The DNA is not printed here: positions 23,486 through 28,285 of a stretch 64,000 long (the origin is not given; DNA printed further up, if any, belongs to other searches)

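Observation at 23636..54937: Single 31.3-kb ORF encoding a 10,433-aa predicted lipoprotein of no family I can recognise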

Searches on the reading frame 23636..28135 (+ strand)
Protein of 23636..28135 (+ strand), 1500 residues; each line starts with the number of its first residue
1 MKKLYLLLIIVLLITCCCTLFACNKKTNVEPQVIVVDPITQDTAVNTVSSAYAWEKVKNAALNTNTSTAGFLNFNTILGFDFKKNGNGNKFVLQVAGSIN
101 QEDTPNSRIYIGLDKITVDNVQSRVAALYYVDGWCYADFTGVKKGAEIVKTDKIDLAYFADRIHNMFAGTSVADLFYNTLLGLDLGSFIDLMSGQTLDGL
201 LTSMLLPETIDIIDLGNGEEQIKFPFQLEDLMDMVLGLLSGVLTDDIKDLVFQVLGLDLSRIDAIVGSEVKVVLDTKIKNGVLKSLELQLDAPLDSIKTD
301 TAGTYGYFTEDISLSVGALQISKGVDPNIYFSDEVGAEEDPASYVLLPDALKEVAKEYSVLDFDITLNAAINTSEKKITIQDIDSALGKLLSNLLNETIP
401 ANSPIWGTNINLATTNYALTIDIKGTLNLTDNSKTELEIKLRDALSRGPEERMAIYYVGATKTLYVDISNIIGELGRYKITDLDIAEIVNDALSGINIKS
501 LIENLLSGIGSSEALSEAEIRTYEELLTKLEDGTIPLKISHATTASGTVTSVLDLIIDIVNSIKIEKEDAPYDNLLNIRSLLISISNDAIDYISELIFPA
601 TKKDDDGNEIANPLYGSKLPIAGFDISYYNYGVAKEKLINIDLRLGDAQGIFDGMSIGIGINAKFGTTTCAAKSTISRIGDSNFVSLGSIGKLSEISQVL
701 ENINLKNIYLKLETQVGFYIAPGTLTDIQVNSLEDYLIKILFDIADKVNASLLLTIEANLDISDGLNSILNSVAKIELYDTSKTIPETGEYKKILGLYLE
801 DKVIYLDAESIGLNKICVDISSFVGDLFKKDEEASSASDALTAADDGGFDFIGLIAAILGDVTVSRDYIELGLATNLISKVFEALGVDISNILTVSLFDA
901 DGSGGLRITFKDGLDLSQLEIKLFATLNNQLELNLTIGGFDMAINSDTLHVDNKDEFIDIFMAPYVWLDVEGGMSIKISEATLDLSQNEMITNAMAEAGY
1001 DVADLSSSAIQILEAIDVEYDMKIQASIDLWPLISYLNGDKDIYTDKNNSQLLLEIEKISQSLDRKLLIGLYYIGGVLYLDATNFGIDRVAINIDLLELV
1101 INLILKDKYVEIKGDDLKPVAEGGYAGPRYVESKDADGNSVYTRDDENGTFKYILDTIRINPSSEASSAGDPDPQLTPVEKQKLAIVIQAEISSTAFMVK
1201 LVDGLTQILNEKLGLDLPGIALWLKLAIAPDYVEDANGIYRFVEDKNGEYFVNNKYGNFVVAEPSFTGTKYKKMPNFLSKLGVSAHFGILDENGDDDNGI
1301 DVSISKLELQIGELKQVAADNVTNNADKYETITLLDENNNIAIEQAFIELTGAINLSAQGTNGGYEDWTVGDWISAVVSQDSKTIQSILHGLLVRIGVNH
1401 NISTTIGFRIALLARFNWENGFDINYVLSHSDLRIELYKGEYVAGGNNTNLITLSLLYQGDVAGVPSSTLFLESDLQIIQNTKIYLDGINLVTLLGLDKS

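Call 13: find_homologous_proteins(query=window:23636-28135:+, max_evalue=0.00001)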
Query window:23636-28135:+: 8000 candidates shared short words with the query, none scored E <= 0.00001.
